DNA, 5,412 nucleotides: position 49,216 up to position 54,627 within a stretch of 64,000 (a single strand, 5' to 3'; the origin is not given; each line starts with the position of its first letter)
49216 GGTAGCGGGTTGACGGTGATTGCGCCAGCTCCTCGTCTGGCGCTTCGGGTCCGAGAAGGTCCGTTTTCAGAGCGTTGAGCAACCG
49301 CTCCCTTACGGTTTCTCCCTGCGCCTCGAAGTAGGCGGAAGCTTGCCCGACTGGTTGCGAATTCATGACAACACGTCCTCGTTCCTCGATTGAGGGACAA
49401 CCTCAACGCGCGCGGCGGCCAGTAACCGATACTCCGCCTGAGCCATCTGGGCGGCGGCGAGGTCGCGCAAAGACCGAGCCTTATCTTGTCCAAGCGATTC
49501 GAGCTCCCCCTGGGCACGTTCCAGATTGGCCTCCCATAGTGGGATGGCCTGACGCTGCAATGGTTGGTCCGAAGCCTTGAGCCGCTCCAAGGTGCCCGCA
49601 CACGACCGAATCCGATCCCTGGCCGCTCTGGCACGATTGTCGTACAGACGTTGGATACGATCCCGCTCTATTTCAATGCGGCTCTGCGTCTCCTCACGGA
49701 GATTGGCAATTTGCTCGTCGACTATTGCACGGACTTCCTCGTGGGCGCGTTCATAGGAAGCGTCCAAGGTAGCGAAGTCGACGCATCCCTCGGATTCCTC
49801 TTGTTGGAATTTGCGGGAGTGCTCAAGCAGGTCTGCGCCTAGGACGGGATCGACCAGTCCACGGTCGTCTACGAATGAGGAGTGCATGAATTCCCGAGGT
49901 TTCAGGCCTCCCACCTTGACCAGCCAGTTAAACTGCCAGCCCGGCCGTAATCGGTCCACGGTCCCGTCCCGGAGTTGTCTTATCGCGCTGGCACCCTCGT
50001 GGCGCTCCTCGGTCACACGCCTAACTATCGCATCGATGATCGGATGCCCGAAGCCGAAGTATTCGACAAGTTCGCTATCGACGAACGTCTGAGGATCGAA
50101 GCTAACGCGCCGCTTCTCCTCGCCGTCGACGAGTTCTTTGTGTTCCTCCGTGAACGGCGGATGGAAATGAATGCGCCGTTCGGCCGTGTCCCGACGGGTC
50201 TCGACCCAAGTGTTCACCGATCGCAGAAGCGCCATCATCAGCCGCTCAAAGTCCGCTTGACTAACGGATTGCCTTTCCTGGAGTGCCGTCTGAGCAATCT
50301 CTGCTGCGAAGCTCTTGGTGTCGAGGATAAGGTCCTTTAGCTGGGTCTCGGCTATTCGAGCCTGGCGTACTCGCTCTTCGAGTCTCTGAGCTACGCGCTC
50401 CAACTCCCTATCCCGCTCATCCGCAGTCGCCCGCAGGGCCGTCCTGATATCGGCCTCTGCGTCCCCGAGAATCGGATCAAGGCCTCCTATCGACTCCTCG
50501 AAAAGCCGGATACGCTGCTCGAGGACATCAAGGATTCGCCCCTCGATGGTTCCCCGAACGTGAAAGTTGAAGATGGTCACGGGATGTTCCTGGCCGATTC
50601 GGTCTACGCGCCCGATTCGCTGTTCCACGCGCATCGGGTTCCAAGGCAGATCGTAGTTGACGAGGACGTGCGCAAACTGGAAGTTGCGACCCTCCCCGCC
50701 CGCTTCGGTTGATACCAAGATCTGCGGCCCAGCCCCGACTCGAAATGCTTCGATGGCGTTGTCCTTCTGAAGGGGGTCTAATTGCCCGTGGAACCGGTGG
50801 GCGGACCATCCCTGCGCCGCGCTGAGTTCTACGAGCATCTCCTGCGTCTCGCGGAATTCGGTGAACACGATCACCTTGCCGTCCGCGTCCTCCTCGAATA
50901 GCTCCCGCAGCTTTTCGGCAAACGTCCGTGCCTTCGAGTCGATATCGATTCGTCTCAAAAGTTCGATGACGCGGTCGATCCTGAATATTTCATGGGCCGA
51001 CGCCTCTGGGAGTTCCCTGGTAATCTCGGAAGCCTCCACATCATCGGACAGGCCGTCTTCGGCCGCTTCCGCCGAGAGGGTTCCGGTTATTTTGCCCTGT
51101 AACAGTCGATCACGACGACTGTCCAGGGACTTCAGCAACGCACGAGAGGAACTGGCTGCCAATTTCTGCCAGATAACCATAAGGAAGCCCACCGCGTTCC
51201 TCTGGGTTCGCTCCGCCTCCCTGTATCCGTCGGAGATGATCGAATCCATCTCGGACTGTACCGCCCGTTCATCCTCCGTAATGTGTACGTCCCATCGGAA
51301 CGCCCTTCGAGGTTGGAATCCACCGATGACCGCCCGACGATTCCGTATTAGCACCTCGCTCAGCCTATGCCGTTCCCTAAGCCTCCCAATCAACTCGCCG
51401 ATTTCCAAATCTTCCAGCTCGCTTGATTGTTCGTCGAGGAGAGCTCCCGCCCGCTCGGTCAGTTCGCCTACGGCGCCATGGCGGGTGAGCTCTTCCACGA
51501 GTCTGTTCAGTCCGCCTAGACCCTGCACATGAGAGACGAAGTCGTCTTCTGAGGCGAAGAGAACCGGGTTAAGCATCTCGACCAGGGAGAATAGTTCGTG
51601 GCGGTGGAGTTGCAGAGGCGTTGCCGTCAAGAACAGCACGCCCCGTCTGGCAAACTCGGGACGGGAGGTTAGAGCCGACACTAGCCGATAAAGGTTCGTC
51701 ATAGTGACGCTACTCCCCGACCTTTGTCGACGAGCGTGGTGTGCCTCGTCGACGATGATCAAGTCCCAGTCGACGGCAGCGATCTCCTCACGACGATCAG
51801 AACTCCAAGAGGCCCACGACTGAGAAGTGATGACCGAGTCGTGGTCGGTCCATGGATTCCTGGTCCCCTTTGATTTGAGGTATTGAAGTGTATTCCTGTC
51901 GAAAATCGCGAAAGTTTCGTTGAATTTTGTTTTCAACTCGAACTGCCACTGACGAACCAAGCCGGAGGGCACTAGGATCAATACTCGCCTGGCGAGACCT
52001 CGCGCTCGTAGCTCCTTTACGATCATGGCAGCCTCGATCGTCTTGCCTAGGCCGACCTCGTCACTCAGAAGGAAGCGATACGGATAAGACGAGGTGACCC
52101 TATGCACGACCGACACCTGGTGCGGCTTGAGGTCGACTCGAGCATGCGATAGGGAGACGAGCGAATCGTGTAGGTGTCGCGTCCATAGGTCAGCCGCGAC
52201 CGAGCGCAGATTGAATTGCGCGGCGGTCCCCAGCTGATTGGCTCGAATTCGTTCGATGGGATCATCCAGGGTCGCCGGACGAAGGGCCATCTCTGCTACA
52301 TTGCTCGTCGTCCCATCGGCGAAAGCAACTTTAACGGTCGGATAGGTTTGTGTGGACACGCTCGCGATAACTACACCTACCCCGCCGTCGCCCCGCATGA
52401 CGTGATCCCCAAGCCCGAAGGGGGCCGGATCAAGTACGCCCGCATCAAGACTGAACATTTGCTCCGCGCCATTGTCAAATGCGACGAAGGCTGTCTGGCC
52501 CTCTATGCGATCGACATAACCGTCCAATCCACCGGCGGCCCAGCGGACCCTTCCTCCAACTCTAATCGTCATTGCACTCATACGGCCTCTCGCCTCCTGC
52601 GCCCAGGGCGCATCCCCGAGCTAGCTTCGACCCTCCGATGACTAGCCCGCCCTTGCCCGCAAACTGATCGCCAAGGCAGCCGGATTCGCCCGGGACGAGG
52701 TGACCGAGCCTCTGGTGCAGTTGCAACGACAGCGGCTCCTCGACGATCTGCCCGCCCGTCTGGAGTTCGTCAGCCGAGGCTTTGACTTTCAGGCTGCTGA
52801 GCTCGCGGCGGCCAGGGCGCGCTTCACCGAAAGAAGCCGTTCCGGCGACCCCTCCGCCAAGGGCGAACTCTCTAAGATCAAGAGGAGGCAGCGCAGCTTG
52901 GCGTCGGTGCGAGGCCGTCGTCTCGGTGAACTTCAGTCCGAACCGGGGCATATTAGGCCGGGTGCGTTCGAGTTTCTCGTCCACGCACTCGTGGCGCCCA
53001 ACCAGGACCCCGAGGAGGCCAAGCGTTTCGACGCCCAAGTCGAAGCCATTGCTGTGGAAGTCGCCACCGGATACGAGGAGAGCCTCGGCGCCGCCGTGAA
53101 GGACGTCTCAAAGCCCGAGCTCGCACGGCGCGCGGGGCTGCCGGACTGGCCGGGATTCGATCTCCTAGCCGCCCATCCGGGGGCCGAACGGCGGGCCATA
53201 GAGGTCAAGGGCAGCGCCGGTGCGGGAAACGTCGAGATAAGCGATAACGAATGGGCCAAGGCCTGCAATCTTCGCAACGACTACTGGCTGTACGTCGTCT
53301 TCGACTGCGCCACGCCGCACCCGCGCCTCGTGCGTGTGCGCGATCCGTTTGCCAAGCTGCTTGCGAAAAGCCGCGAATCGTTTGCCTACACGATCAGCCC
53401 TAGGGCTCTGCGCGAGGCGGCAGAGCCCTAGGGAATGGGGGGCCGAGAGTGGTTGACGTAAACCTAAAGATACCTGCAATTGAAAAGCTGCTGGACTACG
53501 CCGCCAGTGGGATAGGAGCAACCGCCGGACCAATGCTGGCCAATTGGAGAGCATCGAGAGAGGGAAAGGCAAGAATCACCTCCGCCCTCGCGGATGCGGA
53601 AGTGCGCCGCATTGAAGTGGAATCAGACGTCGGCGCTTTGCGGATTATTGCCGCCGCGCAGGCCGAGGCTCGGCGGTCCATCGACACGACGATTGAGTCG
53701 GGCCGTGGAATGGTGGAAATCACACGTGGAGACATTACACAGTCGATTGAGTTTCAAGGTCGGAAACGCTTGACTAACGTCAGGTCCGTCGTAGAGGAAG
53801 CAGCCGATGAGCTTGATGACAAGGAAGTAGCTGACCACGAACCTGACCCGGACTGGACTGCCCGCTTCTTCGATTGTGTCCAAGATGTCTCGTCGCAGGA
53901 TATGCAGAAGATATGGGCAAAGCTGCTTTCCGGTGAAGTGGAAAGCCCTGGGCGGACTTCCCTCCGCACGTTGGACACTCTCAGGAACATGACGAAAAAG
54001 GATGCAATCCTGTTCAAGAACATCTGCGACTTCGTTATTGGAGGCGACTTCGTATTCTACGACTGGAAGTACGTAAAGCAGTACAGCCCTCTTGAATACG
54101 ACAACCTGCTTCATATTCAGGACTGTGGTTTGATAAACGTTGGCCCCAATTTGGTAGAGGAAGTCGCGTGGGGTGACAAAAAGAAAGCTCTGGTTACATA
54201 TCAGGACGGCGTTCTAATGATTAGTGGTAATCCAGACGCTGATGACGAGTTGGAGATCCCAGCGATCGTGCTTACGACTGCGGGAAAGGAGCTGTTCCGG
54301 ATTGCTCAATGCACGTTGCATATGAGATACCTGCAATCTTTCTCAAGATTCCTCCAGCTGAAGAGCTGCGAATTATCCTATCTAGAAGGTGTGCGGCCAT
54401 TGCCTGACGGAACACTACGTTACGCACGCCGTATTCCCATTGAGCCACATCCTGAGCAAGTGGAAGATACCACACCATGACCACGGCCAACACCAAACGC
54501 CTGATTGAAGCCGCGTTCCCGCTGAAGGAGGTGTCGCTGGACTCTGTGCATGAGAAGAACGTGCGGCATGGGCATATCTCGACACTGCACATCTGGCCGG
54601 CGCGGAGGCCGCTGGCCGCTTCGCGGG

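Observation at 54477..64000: DUF1156 methylase operon extended by a PHP-SMC-like ATPase, an AlbA_2/HATPase_c_4 protein and a DUF499 (BrxC/PglY-like) ATPase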

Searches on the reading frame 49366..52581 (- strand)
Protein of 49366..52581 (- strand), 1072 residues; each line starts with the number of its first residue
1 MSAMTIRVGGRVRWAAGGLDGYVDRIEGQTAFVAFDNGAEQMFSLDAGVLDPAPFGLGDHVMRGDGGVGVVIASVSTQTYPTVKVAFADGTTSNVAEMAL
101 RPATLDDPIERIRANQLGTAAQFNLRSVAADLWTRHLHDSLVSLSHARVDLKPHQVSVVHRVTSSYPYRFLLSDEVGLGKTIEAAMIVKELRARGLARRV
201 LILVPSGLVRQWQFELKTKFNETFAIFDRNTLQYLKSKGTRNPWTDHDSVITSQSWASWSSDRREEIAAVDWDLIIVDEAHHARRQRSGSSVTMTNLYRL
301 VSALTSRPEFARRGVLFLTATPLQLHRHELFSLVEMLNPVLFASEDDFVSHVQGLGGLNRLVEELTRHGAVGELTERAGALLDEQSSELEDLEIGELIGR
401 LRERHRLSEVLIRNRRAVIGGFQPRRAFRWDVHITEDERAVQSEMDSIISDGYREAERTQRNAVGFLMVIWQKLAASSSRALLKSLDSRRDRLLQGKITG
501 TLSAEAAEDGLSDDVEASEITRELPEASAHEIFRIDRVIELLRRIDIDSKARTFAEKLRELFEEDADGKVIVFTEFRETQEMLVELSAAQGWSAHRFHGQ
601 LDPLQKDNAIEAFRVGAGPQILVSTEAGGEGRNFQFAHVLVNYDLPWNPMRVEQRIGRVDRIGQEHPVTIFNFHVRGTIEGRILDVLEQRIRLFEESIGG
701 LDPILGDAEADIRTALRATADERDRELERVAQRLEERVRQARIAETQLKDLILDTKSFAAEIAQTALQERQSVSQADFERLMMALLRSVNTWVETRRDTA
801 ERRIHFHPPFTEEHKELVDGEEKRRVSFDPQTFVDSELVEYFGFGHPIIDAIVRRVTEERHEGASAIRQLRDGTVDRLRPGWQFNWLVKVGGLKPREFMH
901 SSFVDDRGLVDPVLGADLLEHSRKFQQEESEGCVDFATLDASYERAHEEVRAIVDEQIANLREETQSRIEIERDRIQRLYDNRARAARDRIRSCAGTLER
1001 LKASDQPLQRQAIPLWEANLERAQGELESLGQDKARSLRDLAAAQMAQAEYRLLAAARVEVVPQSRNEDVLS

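Call 5: search_protein_families(library=padloc, proteins=[window:49366-52581:-])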
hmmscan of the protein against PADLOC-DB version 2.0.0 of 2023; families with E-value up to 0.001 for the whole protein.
window:49366-52581:- (1072 aa): 46 families (the best 25 are shown)
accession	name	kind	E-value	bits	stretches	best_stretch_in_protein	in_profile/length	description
PDLC02500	BrxHI|BrxHII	-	4.3e-105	351.2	2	437-988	342-884/933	BrxHI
PDLC02623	DrmD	-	2.2e-80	268.7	2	405-1063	380-1038/1040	DrmD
PDLC02621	DrmD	-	2.3e-69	232.7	1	148-1065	119-1036/1040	DrmD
PDLC00659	HmaA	-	3e-69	232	2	118-324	72-272/1176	SNF2 helicase / DEAD-box helicase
PDLC02504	BrxHI|BrxHII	-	8.1e-68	227.3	2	431-1001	336-917/971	BrxHII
PDLC02619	DrmD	-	8.8e-67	223.9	3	142-349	24-220/872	DrmD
PDLC02620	DrmD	-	1.2e-54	183.7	2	149-343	98-288/1060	DrmD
PDLC02634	DrmD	-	8.7e-51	170.7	2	75-351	21-285/900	DrmD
PDLC02844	DpdE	-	4.7e-50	168.4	2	82-515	80-479/1074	DpdE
PDLC02840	DpdE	-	8.5e-47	158.1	3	135-221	144-231/1091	DpdE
PDLC02843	DpdE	-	2.9e-45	152.6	2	140-346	148-321/1091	DpdE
PDLC02572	DrmA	-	8.2e-42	141.2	2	149-344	117-318/1043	DrmA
PDLC02632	DrmD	-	1.6e-41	140.6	2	166-343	139-322/662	DrmD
PDLC02846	DpdE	-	3.8e-41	138.9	2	137-351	149-351/1034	DpdE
PDLC02633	DrmD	-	8.5e-37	124.6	2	148-343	123-324/839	DrmD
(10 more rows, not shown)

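Call 6: search_protein_families(library=pfam, proteins=[window:49366-52581:-])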
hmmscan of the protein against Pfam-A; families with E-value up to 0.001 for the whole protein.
window:49366-52581:- (1072 aa): 5 families
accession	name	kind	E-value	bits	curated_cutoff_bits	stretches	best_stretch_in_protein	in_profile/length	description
PF00271.37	Helicase_C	-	5e-23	81.9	23.5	1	556-663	4-110/110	Helicase conserved C-terminal domain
PF00176.29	SNF2-rel_dom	-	1.9e-19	70.3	24.9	1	171-352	21-193/290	SNF2-related domain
PF04851.21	ResIII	-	1.2e-12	48.5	22.5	1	149-322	2-162/164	Type III restriction enzyme, res subunit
PF00270.35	DEAD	-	1e-05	25.7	26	1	153-322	2-160/167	DEAD/DEAH box helicase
PF13872.12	AAA_34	-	6.5e-05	22.4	27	1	169-323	62-225/306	P-loop containing NTP hydrolase pore-1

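Call 36: search_protein_families(library=ncbifam, proteins=[window:49366-52581:-], max_evalue=0.001)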
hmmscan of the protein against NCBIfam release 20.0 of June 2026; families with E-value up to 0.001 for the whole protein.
window:49366-52581:- (1072 aa): 20 families
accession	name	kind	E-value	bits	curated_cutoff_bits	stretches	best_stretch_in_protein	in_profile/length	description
NF003426.0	PRK04914.1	equivalog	4.5e-101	339.6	576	1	22-875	21-800/959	RNA polymerase-associated protein RapA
NF038317.1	DISARM_DrmD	equivalog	3.4e-90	303.8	610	1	147-1065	104-1020/1021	DISARM system SNF2-like helicase DrmD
NF041062.1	DpdE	equivalog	1.3e-72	245.1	500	1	79-1029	77-1012/1048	protein DpdE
NF038318.1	DISARM_DrmD_b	equivalog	5.5e-68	229.9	950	3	142-349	21-217/868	DISARM system SNF2-like helicase DrmD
NF042964.1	phospholipD_antiphage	equivalog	1.8e-57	195.3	1100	2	147-338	225-426/895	phospholipase D-like domain-containing anti-phage protein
NF053675.1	pilus_reg_Snf2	equivalog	1.3e-30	106.2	1100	2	557-698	865-1008/1029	pilus expression-regulating Snf2 family helicase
NF058637.1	helic_SCO1167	equivalog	2.3e-29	102.1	1200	2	555-702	769-914/932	SCO1167/SCO6262 family helicase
NF010337.0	PRK13766.1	equivalog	5.5e-16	57.8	610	1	548-736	347-539/781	Hef nuclease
NF041790.1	anti-phage_ZorD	equivalog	2.3e-13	49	1500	1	549-671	905-1033/1035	type I Zorya anti-phage system protein ZorD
NF053631.1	RNA_helic_CshA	equivalog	4.7e-10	38.9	646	1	556-764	226-432/434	degradosome RNA helicase CshA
NF053711.1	RNA_heli_RhlE1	exception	1.2e-08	34.2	750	1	547-665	226-341/434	RNA helicase RhlE1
NF008744.0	PRK11776.1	equivalog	1.3e-08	33.9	524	1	555-665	230-339/460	ATP-dependent RNA helicase DbpA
NF008394.0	PRK11192.1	equivalog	5.9e-07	28.7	507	1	557-689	237-368/441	ATP-dependent RNA helicase SrmB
NF002340.1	PRK01297.1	equivalog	1.6e-06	27.2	564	1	558-665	240-346/372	ATP-dependent RNA helicase RhlB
NF053636.1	DDHlcsCsdAPsy1082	equivalog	5.2e-06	25.3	890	1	564-664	240-339/512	DEAD/DEAH box helicase CsdA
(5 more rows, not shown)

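Call 41: find_related_loci(query=window:49366-52581:-, collection=metagenome_contigs, flank=10000)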
Query window:49366-52581:- (1072 aa) in metagenome_contigs; peptide patterns used: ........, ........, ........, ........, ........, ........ (x = any residue, [..] = any of these).
157 stretches matched a pattern; 24 encode a relative of the query (tblastn E <= 1e-3); 24 distinct loci.
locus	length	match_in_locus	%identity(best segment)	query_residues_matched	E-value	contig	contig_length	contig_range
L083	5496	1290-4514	55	2-1066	0e+0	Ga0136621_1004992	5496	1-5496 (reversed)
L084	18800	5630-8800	54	6-1064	0e+0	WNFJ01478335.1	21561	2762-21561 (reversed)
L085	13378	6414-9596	54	6-1067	0e+0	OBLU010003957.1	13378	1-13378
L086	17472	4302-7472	53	5-1060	0e+0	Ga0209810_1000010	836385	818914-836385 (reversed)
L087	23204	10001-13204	52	8-1065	0e+0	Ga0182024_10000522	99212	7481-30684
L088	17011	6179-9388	46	9-1062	0e+0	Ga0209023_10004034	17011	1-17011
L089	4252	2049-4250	58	9-741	0e+0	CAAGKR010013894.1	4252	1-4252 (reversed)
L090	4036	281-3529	44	2-1061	0e+0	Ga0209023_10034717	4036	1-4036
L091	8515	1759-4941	44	18-1061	0e+0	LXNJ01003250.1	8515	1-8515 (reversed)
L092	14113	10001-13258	40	9-1067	0e+0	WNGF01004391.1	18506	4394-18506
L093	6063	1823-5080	40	9-1067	0e+0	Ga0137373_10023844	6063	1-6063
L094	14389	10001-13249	41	9-1064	0e+0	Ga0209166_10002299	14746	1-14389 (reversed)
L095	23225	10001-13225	41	6-1061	0e+0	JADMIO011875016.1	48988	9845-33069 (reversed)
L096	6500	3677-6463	46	1-915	0e+0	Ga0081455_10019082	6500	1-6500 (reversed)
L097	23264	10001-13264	42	1-1068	0e+0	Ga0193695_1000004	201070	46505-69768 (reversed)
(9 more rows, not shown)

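Call 45: search_protein_families(library=pfam, proteins=[L084:14-1120:+, L084:364-1497:+, L084:1808-4111:+, L084:14745-15671:-, L084:15836-17032:-, L087:7078-8394:-, L087:32-1690:+, L087:1638-2990:-, L087:19326-20375:-, L087:21100-22455:+], max_evalue=0.001)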
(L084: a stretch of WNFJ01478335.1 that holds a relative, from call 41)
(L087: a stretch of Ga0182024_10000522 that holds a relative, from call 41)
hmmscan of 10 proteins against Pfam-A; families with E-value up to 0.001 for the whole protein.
L084:14-1120:+ (368 aa): 1 family
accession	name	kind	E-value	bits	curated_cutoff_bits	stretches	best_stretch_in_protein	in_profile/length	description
PF03176.21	MMPL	-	1.5e-35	123.2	20.5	1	117-346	87-311/333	MMPL family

L084:364-1497:+ (377 aa): 0 families

L084:1808-4111:+ (767 aa): 3 families
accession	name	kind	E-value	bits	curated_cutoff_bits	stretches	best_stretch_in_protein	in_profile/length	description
PF13638.12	PIN_4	-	5.7e-14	53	21.9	1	19-164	1-129/132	PIN domain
PF00931.28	NB-ARC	-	3.7e-05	23.5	23.5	1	216-440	4-215/248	NB-ARC domain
PF13191.12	AAA_16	-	0.00025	22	32.6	1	210-341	2-149/167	AAA ATPase domain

L084:14745-15671:- (308 aa): 3 families
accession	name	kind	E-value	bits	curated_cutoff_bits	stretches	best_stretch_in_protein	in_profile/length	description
PF01844.29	HNH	-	2.6e-10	40.7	21.4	1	242-287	1-46/47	HNH endonuclease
PF14279.12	HNH_5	-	1.1e-06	28.9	27.5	1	242-287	1-45/56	HNH endonuclease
PF14090.12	HTH_39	-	2.7e-05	24.4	21.3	0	170-202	16-48/70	Winged helix-turn-helix domain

L084:15836-17032:- (398 aa): 1 family
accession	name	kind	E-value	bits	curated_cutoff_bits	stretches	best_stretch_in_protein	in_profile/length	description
PF00145.23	DNA_methylase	-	2.3e-60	205.2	22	1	40-371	3-322/324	C-5 cytosine-specific DNA methylase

L087:7078-8394:- (438 aa): 1 family
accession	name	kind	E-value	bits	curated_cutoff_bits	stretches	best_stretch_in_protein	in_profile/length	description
PF04245.18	NA37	-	1.6e-06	28.2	24.6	1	282-406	172-296/325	37-kD nucleoid-associated bacterial protein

L087:32-1690:+ (552 aa): 0 families

L087:1638-2990:- (450 aa): 3 families
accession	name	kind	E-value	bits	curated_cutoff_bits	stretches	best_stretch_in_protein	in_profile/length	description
PF13360.13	PQQ_2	-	5.2e-62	210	27.6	3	170-395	3-230/233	Outer membrane protein assembly factor BamB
PF13570.13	Beta-prop_ACSF4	-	8.2e-36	124.5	133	2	170-326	29-185/329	Beta-alanine-activating enzyme, beta-propeller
PF01011.28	PQQ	-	1.9e-15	57.1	26.7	0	230-307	47-135/595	Glucose/ethanol/alcohol dehydrogenase, beta-propeller domain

L087:19326-20375:- (349 aa): 1 family
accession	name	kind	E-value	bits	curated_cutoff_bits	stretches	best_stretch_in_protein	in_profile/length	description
PF00145.23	DNA_methylase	-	8.2e-53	180.3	22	1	14-341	3-322/324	C-5 cytosine-specific DNA methylase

L087:21100-22455:+ (451 aa): 2 families
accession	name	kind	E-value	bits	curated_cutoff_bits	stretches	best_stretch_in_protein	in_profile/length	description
PF18062.7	RE_AspBHI_N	-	1.4e-26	93.6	27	1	58-248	5-184/185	Restriction endonuclease AspBHI N-terminal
PF04471.18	Mrr_cat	-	5.2e-08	33.4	21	1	304-411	13-113/115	Restriction endonuclease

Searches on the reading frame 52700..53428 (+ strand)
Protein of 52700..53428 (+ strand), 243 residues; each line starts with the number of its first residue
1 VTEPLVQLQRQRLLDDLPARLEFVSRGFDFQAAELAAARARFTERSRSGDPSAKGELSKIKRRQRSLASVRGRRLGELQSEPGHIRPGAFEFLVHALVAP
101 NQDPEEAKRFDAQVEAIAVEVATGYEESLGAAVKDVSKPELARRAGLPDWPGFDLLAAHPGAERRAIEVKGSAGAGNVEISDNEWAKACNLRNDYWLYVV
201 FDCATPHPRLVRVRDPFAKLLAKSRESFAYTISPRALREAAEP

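Call 5: search_protein_families(library=padloc, proteins=[window:52700-53428:+])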
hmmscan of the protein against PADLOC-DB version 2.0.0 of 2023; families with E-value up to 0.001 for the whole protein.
window:52700-53428:+ (243 aa): 7 families
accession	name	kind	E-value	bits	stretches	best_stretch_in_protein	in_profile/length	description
PDLC03969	TmtA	-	1.3e-11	40.8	1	104-219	1380-1489/1563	-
PDLC03966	TmtA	-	3.8e-11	39.5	1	147-219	1559-1631/1655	-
PDLC03964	TmtA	-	9.4e-09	31.8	1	131-219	1428-1519/1538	-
PDLC03965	TmtA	-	1e-08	31.7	1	50-221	1189-1341/1370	-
PDLC00659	HmaA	-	6.8e-08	28.8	1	57-232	982-1162/1176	SNF2 helicase / DEAD-box helicase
PDLC05008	PDC-S36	-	4.3e-06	24.7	1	149-228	195-275/280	-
PDLC03972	TmtA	-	4.3e-06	23.1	1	152-219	1219-1287/1302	-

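Call 6: search_protein_families(library=pfam, proteins=[window:52700-53428:+])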
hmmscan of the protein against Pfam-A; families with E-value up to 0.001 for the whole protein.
window:52700-53428:+ (243 aa): 1 family
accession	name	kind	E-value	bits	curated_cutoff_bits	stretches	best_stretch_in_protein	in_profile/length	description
PF13020.12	NOV_C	-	2.5e-14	53.5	22.1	1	115-206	2-85/91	Protein NO VEIN, C-terminal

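Call 36: search_protein_families(library=ncbifam, proteins=[window:52700-53428:+], max_evalue=0.001)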
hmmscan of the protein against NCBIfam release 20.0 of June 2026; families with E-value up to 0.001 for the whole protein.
window:52700-53428:+ (243 aa): 0 families

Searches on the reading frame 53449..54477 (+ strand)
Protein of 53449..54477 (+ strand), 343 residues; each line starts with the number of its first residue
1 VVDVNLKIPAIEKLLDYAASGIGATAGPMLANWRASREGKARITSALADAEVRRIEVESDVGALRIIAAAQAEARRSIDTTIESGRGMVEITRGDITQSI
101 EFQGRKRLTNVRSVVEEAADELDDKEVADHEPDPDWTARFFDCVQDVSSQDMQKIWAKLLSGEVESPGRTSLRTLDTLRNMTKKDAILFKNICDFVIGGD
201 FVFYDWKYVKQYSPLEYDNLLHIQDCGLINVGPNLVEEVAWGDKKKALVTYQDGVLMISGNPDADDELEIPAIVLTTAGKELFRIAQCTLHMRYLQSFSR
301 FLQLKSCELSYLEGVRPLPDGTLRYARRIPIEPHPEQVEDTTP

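Call 5: search_protein_families(library=padloc, proteins=[window:53449-54477:+])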
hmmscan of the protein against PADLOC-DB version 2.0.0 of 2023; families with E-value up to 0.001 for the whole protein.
window:53449-54477:+ (343 aa): 0 families

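Call 6: search_protein_families(library=pfam, proteins=[window:53449-54477:+])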
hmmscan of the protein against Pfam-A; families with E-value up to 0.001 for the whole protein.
window:53449-54477:+ (343 aa): 1 family
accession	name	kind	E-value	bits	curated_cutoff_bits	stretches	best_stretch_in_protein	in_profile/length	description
PF10987.13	DUF2806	-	3.6e-35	122.2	24.5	1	100-197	7-103/221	Protein of unknown function (DUF2806)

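Call 36: search_protein_families(library=ncbifam, proteins=[window:53449-54477:+], max_evalue=0.001)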
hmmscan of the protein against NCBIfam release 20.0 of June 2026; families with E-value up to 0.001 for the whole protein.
window:53449-54477:+ (343 aa): 1 family
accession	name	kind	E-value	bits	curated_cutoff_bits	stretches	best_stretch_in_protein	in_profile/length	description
TIGR03899.1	TIGR03899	hypoth_equivalog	5.4e-29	101.5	155.65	1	104-193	31-119/250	TIGR03899 family protein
